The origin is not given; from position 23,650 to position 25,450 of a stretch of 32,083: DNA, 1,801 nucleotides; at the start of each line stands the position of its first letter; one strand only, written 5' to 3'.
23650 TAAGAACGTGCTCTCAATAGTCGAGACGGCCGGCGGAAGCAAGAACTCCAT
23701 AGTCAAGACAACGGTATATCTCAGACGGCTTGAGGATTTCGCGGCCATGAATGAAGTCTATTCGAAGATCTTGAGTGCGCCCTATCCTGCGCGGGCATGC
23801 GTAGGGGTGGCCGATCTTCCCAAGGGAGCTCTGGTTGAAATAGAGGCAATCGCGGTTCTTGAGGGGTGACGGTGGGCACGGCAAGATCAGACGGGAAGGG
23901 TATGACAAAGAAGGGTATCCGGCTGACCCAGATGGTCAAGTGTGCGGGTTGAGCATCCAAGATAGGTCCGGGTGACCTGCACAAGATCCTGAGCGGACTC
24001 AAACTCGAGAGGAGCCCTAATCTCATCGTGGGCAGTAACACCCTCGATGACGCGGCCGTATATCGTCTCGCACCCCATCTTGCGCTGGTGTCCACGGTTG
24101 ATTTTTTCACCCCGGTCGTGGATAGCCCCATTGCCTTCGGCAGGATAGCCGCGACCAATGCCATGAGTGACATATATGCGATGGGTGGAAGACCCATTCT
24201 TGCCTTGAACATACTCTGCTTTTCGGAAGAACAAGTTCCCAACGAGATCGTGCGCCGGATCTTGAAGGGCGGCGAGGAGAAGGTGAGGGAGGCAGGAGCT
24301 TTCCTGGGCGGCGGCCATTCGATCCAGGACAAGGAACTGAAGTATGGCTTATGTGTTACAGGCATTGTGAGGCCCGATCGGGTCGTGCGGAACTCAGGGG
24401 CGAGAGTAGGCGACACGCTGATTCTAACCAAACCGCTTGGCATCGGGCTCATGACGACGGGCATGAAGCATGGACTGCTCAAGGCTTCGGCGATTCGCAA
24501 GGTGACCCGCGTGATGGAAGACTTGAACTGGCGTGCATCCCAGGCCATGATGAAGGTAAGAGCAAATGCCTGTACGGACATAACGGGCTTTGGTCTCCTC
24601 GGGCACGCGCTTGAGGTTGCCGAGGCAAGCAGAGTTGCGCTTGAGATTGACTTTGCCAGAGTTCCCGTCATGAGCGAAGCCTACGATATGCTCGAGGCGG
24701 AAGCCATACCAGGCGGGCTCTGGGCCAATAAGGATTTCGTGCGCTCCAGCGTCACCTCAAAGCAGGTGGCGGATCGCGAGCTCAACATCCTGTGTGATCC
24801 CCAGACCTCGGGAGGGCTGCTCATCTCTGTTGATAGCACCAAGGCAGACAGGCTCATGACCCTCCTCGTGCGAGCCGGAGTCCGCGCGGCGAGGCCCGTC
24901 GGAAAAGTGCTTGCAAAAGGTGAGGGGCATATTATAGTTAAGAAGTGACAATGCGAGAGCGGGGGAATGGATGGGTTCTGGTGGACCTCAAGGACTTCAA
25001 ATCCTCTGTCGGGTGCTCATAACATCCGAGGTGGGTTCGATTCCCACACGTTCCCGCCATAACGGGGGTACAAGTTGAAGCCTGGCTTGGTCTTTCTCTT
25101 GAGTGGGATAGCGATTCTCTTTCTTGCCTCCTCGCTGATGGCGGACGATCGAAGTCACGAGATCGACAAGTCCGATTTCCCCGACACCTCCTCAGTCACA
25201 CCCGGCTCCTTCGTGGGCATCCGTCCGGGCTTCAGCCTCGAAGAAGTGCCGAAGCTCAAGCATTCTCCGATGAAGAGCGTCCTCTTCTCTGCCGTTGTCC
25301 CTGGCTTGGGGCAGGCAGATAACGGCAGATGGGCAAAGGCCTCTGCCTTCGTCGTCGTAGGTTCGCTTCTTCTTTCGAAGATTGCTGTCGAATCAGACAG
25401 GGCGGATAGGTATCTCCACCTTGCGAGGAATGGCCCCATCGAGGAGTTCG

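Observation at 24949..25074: tRNA-Sec (selC) gene immediately downstream of selD, in a selD-selC mini-locus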

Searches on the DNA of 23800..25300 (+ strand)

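Call 21: build_rna_model(alignment_id=A1, structure=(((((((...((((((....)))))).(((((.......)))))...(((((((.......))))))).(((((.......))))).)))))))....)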
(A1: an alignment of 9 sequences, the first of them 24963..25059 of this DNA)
Model R1 built from alignment A1 (9 sequences, 98 columns); structure: as given.
model positions 97; base pairs 30; branch points 3; effective number of sequences 0.89; information 0.591 bits per position. Calibrated on 0.2 Mb of random sequence (short: E-values are rough).
structure used (alignment columns):
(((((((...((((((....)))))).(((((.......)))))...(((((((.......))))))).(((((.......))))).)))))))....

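Call 22: search_with_rna_model(model_id=R1, sources=[window, L001, L002, L003, L004, L005, L006, L007, L008, L009, L010, L011, L012, L013, L014, L015, L016, L017, L018, L019, L020, L021, L022, L023, L024, L025, L026, L027, L028, L029, L030, L031, L032, L033, L034, L035, L036, L037, L038, L039, L040, L041, L042, L043, L044, L045, L046, L047, L048, L049, L050, L051, L052, L053, L054, L055, L056, L057, L058, L059, L060, L061, L062, L063, L064, L065, L066, L067, L068, L069, L070, L071, L072, L073, L074, L075, L076, L077, L078, L079, L080], max_evalue=0.01)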
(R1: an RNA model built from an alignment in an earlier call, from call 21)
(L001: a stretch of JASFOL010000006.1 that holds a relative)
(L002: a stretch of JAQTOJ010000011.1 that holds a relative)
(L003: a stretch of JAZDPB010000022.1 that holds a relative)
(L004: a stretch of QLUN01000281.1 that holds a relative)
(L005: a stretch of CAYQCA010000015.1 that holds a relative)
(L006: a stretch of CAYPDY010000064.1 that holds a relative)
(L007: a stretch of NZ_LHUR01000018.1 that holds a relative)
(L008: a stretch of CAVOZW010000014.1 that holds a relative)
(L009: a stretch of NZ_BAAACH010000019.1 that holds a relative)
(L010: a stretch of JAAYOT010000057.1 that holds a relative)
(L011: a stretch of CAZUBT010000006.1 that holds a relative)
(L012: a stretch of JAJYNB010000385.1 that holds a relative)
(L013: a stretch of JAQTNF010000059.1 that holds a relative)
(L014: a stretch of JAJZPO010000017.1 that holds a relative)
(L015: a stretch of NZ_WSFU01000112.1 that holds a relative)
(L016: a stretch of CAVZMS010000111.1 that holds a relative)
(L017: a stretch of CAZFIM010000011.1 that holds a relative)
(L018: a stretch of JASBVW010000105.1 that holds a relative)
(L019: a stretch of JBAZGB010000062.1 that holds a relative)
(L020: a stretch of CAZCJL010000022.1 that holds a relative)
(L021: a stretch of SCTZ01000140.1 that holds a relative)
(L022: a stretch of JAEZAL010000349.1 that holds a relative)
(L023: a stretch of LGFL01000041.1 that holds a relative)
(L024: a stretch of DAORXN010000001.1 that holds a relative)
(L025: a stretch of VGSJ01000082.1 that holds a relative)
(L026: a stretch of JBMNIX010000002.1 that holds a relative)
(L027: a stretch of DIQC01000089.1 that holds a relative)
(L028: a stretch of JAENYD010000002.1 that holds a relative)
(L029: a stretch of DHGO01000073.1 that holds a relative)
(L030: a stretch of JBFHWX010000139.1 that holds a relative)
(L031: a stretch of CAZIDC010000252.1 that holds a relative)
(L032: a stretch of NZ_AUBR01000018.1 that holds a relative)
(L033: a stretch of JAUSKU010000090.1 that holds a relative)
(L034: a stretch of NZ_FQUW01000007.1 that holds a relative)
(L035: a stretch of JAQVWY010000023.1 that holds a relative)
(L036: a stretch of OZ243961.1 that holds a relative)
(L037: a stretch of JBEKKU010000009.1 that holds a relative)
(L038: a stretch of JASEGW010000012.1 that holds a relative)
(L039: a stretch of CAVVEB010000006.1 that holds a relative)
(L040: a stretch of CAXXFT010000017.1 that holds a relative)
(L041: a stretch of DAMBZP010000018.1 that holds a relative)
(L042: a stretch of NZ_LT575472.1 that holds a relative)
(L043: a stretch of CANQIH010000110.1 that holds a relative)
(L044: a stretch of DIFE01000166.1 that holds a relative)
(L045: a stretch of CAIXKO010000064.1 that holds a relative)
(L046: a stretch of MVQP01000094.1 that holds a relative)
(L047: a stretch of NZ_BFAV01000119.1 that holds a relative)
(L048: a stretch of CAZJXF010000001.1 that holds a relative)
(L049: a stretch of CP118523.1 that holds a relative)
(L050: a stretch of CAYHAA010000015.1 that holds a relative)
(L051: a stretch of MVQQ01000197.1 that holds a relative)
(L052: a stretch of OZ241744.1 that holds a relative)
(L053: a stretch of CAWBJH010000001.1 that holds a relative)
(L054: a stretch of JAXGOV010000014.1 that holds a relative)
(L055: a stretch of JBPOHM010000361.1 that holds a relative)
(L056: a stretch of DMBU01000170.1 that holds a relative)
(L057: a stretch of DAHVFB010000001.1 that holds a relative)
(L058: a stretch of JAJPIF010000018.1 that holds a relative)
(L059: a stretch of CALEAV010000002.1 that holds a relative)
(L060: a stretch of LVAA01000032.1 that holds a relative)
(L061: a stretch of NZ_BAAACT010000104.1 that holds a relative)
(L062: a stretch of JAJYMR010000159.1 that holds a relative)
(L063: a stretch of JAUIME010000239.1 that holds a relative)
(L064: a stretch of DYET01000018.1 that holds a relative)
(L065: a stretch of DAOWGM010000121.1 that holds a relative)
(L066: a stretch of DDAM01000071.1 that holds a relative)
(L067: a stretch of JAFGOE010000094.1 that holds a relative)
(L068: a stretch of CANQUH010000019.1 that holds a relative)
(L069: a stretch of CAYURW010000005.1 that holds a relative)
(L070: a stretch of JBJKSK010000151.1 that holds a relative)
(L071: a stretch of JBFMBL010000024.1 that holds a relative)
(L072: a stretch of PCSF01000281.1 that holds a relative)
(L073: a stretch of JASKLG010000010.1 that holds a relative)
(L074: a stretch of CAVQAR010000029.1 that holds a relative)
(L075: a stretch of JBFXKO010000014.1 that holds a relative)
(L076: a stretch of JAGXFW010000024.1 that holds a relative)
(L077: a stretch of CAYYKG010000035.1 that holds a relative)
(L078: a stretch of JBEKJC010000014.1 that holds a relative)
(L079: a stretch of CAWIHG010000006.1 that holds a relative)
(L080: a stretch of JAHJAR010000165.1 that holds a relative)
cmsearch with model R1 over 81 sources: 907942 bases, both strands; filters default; matches with E-value up to 0.01: 12.
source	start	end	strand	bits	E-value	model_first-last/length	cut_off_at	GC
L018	940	1036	+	108.1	1.7e-23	1-97/97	no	0.61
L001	6998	7094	+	108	1.8e-23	1-97/97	no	0.54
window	24963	25059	+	106.8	3.7e-23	1-97/97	no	0.56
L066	11317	11414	+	104.7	1.2e-22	1-97/97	no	0.56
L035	11310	11407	+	103.2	2.9e-22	1-97/97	no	0.56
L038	3208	3304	+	102.3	4.7e-22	1-97/97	no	0.58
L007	5810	5906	+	101.9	5.8e-22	1-97/97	no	0.58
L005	5683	5779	+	101.6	6.9e-22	1-97/97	no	0.61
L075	11297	11393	+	98.8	3.4e-21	1-97/97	no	0.56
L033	6874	6947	+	35.6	1.6e-05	1-97/97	no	0.58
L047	11157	11243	+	28.5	0.0009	1-97/97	no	0.62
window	13758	13834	+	27.1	0.002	1-97/97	no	0.61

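Call 29: search_with_rna_model(model_id=R1, sources=[L081, L082, L083, L084, L085, L086, L087, L088, L089, L090, L091, L092, L093, L094, L095, L096, L097, L098, L099, L100, L101, L102, L103, L104, L105, L106, L107, L108, L109, L110, L111, L112, L113, L114, L115, L116, L117, L118, L119, L120, L121, L122, L123, L124, L125, L126, L127, L128, L129, L130, L131, L132, L133, L134, L135, L136, L137, L138, L139, L140, L141, L142, L143, L144, L145, L146, L147, L148, L149, L150, L151, L152, L153, L154, L155, L156, L157, L158, L159, L160, L161], max_evalue=0.001)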
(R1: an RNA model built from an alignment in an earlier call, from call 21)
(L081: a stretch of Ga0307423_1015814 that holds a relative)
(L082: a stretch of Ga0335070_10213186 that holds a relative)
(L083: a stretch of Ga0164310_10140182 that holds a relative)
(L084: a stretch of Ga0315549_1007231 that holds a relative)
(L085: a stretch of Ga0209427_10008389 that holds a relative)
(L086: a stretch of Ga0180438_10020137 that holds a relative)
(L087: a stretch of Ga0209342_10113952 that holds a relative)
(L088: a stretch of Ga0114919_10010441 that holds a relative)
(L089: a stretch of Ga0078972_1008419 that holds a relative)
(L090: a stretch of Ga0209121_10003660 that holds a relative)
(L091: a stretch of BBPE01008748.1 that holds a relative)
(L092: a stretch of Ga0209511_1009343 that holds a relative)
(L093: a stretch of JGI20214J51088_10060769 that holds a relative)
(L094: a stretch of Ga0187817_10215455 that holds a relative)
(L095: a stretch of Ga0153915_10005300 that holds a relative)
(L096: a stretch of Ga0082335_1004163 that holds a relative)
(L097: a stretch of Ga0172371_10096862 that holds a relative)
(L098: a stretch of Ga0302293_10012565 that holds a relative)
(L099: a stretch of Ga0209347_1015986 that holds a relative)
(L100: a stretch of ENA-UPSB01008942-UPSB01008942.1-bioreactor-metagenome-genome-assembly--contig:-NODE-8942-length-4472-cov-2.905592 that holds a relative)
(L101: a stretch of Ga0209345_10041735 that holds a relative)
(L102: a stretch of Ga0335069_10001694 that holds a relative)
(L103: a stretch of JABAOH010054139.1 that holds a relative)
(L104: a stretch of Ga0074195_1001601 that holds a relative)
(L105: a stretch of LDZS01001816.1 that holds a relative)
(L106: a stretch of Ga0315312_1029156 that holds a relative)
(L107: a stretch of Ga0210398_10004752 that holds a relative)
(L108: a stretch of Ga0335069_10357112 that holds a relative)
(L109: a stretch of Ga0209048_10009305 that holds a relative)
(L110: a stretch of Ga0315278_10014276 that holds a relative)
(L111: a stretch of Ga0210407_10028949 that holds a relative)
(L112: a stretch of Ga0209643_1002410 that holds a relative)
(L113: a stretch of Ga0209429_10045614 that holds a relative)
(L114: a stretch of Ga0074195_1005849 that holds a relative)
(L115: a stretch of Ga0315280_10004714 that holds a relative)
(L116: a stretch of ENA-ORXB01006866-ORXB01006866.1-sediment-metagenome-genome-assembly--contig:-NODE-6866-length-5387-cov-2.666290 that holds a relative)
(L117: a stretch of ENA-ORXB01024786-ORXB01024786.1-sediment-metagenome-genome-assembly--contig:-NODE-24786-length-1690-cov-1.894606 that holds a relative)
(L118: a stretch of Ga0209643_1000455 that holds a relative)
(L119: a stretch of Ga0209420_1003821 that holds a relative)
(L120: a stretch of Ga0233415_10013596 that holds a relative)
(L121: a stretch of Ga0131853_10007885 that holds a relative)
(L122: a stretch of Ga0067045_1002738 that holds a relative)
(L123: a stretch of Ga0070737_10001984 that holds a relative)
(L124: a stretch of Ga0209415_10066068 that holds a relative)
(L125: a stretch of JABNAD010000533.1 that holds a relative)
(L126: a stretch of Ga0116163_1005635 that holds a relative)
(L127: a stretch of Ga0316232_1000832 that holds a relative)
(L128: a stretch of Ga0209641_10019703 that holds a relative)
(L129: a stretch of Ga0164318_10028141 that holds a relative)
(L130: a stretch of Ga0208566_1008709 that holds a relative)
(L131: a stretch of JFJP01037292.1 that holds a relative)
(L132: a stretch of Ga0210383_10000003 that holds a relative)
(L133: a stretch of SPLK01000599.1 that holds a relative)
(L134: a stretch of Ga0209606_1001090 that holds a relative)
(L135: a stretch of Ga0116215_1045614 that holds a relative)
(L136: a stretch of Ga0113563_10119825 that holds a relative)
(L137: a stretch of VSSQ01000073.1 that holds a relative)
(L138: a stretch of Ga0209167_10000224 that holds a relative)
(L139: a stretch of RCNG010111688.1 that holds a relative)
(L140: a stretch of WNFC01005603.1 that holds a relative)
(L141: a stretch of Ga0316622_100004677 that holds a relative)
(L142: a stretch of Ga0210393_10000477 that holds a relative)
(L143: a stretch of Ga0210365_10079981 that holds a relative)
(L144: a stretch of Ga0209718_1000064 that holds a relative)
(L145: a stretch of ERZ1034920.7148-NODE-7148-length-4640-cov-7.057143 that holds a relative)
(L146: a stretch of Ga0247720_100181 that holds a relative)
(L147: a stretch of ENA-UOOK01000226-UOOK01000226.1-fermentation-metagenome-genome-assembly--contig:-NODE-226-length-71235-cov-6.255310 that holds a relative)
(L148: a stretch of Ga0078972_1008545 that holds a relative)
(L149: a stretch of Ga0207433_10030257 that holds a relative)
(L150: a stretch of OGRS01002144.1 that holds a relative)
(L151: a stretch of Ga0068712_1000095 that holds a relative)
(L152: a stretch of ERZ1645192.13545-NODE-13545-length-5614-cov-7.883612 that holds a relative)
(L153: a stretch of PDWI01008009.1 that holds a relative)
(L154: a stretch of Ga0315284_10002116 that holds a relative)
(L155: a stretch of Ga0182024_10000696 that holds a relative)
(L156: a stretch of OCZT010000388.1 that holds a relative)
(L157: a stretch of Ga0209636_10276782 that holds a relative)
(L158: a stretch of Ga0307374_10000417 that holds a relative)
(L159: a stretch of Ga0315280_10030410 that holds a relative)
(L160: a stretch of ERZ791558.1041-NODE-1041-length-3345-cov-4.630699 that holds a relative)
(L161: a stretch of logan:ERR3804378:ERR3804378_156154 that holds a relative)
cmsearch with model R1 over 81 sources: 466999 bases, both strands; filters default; matches with E-value up to 0.001: 11.
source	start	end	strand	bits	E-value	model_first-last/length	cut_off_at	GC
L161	777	873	+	106.8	1.9e-23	1-97/97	no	0.56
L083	833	929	+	104.7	6.3e-23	1-97/97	no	0.57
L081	1781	1877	+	104.3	7.7e-23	1-97/97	no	0.54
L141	1869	1967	+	101.6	3.6e-22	1-97/97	no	0.62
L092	1055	1151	+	101.1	4.9e-22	1-97/97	no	0.62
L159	1556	1652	+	92.9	5.1e-20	1-97/97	no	0.62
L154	5013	5109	+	92.3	7.3e-20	1-97/97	no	0.61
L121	3767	3863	+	88.9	5.1e-19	1-97/97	no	0.56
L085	441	537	+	86.8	1.7e-18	1-97/97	no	0.68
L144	2284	2377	-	44.2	6e-08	1-97/97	no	0.63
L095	307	400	+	28.7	0.0004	1-97/97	no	0.57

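Call 45: search_rna_families(source=window, start=23800, end=25300, threshold=evalue, max_evalue=10)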
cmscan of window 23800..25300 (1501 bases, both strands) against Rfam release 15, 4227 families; matches with E-value up to 10: 6.
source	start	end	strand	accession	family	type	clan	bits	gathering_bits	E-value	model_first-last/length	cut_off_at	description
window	24963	25055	+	RF01852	tRNA-Sec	Gene; tRNA;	CL00001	71.7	47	2.5e-14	1-91/91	no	Selenocysteine transfer RNA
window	24998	25055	-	RF04351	Plastid-psbl-rps4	Cis-reg;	-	17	68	2.3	1-53/53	no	Plastid-psbl-rps4 3UTR RNA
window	23892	24031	+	RF01969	RMST_8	Gene; lncRNA;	-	16.2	80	4.4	1-143/143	no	Rhabdomyosarcoma 2 associated transcript conserved region 8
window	24974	25054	+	RF01684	mascRNA-menRNA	Gene;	-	15.3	42.5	8.4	1-56/56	no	MALAT1-associated small cytoplasmic RNA/MEN beta RNA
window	24584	24654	-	RF02086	Yar_2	Gene; lncRNA;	-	14.4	50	3.9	1-74/74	no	Yellow-achaete intergenic RNA conserved region 2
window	25084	25142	+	RF01880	Xist_exon1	Gene; lncRNA;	-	13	50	1.5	32-85/85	no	X-chromosome inactivation gene exon 1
